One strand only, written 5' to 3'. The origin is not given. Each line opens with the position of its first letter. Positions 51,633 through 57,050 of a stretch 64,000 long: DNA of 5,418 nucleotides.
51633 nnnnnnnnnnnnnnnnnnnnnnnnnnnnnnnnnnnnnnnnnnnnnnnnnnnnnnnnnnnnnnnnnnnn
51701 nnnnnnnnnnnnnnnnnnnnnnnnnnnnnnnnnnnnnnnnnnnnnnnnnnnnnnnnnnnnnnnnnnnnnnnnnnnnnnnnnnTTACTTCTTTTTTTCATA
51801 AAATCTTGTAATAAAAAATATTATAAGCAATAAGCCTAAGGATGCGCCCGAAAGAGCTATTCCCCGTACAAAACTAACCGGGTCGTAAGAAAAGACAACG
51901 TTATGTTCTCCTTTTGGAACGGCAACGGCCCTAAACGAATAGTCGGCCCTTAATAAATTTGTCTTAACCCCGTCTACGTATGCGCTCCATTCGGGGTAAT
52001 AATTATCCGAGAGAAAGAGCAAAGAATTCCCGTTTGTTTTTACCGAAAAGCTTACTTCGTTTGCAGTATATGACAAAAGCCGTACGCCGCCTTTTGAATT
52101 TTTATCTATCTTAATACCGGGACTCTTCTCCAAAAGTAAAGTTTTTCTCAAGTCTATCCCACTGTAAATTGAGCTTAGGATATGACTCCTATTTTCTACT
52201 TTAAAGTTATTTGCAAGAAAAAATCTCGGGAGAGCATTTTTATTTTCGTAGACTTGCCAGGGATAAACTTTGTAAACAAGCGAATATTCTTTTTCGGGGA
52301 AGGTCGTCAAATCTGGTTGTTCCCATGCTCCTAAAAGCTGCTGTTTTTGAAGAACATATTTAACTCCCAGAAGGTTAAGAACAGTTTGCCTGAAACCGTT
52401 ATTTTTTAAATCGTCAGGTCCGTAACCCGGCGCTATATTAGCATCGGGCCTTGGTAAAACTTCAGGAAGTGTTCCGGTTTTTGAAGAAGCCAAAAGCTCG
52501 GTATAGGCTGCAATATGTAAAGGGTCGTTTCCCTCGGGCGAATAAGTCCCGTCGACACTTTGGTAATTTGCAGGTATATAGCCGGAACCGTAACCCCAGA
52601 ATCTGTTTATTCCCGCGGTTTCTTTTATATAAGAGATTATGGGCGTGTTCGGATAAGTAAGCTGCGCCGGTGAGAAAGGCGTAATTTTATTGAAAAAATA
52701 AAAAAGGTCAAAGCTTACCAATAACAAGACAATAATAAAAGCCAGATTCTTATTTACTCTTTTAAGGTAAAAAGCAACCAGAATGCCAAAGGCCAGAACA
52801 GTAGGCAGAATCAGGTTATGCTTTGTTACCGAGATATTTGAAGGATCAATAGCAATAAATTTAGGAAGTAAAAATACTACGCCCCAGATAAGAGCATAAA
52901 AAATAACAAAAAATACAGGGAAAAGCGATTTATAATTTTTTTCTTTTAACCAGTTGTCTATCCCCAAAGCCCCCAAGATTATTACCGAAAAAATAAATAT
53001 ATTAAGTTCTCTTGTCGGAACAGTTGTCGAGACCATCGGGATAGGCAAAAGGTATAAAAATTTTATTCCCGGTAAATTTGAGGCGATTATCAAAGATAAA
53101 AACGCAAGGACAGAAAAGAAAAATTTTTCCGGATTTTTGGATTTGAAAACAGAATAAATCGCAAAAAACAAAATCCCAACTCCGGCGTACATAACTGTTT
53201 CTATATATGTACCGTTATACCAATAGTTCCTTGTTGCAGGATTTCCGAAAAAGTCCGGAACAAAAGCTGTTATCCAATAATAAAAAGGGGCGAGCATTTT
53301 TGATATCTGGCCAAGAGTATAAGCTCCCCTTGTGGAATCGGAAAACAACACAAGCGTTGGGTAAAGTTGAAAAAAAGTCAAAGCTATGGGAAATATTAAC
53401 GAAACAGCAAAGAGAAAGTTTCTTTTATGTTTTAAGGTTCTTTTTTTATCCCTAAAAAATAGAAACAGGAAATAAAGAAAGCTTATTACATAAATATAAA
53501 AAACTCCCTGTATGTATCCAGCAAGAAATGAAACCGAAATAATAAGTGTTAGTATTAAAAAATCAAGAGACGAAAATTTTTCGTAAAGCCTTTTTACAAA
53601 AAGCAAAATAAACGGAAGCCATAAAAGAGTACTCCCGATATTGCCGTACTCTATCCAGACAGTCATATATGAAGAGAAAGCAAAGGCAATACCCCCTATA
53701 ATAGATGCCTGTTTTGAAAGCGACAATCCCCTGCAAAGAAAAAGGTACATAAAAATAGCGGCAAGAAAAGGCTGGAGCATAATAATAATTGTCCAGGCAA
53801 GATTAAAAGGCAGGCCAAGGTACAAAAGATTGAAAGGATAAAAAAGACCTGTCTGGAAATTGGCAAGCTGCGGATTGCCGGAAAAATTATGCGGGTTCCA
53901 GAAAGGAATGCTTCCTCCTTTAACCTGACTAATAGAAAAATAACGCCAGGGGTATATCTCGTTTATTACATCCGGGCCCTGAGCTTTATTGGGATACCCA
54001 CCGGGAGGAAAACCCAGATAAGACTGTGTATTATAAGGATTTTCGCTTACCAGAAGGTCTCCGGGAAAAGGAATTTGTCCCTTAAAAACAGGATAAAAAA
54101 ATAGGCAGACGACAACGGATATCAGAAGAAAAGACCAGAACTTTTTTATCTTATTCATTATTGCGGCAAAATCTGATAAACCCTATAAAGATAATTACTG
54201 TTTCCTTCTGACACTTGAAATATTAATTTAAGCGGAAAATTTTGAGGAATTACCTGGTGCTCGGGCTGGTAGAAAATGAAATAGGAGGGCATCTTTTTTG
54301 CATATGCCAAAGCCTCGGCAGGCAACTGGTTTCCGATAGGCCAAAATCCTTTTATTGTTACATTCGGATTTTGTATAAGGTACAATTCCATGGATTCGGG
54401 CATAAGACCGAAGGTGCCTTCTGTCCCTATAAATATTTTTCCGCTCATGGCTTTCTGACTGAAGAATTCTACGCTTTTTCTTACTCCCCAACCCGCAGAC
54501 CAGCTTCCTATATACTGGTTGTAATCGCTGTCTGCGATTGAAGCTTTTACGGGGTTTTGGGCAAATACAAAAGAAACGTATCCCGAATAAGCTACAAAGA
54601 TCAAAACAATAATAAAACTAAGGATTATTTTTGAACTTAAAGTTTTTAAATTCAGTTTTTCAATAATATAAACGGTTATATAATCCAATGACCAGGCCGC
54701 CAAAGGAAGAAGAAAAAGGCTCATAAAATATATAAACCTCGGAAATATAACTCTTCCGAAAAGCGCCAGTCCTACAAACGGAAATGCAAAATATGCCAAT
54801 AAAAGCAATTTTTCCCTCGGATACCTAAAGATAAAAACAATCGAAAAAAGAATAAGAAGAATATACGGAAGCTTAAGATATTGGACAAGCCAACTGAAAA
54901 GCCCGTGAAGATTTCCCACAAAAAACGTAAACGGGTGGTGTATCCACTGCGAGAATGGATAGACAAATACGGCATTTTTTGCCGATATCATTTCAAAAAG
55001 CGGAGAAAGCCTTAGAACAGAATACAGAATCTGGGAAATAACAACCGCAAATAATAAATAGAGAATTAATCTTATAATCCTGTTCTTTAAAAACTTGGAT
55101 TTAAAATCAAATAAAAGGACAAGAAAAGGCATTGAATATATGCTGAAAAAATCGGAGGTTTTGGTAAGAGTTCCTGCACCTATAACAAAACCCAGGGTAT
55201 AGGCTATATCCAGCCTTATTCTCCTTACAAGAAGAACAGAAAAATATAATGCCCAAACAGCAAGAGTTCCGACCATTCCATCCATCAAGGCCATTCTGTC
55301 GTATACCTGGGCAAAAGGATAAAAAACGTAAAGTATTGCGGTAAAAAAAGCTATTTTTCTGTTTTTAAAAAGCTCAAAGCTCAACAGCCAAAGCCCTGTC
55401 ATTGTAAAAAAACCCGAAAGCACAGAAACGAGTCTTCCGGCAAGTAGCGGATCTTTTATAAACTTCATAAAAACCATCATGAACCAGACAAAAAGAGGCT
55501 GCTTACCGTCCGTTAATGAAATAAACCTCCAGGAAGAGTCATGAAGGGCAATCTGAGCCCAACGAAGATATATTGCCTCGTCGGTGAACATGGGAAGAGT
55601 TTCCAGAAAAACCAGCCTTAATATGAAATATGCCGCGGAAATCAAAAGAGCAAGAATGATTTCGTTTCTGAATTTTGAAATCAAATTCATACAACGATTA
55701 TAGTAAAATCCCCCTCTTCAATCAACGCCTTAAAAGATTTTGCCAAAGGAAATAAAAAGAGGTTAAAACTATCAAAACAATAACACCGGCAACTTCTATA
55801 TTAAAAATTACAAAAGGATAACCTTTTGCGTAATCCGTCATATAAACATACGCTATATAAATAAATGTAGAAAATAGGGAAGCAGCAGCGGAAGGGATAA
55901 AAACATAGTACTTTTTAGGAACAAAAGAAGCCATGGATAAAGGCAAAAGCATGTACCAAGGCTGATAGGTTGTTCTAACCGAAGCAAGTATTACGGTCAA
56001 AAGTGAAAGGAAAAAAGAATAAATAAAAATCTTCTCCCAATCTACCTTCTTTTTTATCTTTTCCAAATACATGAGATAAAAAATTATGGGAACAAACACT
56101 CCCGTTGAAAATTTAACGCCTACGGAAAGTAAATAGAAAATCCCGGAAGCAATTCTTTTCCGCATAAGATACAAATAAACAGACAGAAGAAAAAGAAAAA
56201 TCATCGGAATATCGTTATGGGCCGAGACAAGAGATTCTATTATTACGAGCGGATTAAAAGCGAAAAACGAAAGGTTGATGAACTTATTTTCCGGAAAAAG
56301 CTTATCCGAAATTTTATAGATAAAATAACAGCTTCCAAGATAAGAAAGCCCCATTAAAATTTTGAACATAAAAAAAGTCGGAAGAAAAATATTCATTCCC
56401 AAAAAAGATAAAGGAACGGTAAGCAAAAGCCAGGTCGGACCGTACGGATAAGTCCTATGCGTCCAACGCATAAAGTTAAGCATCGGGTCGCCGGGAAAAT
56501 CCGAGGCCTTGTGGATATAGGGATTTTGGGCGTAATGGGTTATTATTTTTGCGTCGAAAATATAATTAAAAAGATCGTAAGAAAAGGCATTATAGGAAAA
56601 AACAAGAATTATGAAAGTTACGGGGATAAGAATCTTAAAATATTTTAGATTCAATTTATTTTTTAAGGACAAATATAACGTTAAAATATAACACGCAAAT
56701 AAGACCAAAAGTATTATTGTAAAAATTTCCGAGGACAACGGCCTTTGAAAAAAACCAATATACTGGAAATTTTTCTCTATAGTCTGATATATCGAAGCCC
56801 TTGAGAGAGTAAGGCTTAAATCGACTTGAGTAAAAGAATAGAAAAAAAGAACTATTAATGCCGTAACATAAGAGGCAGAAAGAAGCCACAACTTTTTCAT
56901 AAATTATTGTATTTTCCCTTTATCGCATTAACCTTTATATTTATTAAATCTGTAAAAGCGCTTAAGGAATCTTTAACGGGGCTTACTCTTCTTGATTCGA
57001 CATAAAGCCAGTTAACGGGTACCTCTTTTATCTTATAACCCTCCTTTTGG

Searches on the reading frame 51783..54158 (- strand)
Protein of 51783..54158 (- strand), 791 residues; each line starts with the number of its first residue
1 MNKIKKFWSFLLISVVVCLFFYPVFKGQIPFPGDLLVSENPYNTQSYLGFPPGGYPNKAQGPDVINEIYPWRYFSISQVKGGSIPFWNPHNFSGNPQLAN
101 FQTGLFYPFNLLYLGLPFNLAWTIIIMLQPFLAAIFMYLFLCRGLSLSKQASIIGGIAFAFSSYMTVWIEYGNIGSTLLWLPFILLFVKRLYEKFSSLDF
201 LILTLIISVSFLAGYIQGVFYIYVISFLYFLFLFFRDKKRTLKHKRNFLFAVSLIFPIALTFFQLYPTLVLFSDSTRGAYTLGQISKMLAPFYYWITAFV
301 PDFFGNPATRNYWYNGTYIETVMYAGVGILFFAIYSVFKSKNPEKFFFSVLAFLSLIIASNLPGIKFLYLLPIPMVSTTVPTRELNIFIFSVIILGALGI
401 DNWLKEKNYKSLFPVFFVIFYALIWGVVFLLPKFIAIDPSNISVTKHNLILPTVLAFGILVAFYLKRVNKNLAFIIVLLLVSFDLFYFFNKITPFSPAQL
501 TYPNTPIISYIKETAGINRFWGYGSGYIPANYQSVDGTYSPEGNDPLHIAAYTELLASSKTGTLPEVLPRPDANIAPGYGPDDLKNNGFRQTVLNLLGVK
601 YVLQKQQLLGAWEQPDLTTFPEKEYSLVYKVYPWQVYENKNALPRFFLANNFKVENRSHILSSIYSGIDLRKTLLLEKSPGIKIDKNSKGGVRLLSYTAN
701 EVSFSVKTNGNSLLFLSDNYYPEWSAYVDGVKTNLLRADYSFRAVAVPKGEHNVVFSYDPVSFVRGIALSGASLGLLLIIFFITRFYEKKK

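Call 5: search_protein_families(library=pfam, proteins=[window:51783-54158:-], max_evalue=1)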
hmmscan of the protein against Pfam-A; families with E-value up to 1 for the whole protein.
window:51783-54158:- (791 aa): 1 family
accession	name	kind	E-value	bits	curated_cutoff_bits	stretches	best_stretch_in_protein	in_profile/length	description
PF09586.16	YfhO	-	1.4e-26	93.6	28.5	2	103-651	73-596/835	Bacterial membrane protein YfhO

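Call 6: search_protein_families(library=ncbifam, proteins=[window:51783-54158:-], max_evalue=1)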
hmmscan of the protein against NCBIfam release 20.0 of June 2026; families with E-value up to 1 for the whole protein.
window:51783-54158:- (791 aa): 2 families
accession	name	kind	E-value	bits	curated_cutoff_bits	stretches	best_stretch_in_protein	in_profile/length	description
NF003685.0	PRK05305.2-5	equivalog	0.21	10.8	183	1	206-251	13-58/198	phosphatidylserine decarboxylase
NF033632.1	SLATT_4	domain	0.26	11.1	55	0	318-360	32-72/154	SLATT domain-containing protein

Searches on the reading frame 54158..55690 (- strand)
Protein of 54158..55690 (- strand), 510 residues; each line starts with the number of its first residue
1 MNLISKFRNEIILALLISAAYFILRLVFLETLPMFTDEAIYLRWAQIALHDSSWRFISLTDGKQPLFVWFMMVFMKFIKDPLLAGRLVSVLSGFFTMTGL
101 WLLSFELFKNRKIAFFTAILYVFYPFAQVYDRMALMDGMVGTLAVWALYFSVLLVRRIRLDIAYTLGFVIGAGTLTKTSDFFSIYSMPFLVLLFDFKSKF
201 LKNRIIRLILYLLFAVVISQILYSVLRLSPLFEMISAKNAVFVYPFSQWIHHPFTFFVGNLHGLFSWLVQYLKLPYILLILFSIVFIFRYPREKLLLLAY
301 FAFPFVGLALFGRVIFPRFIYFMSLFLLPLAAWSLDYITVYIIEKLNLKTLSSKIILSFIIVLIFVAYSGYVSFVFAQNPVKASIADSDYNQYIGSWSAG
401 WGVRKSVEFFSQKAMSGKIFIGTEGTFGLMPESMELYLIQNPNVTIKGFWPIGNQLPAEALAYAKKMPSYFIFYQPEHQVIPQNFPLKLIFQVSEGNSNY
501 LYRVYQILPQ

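Call 22: search_protein_families(library=pfam, proteins=[window:54158-55690:-], max_evalue=0.01)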
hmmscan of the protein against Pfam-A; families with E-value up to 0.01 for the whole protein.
window:54158-55690:- (510 aa): 1 family
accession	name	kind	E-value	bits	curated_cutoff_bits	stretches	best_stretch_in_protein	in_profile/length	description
PF13231.12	PMT_2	-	1.9e-13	51.3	26.1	1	65-220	4-156/160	Dolichyl-phosphate-mannose-protein mannosyltransferase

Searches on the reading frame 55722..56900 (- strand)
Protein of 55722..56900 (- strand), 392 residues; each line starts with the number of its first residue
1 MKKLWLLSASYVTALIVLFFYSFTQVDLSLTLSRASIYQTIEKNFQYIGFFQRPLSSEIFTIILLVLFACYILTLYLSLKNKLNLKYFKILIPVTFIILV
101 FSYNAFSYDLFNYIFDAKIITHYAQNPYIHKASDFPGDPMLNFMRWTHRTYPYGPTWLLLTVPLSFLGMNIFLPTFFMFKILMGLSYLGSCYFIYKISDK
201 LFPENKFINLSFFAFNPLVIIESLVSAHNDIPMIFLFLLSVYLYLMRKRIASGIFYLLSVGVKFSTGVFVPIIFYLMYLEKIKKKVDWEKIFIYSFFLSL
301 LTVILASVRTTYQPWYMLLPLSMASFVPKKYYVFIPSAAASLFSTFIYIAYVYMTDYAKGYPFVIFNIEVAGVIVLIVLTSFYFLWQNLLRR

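Call 22: search_protein_families(library=pfam, proteins=[window:55722-56900:-], max_evalue=0.01)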
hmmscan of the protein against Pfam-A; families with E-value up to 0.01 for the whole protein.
window:55722-56900:- (392 aa): 0 families

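Call 51: search_protein_families(library=ncbifam, proteins=[window:55722-56900:-], max_evalue=0.001)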
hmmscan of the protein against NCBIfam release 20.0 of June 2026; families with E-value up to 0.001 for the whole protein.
window:55722-56900:- (392 aa): 1 family
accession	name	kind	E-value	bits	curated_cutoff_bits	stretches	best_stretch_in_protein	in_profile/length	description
TIGR03459.1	crt_membr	equivalog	2.3e-15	56.4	439.4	1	33-279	24-268/470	alpha-(1->6)-mannopyranosyltransferase A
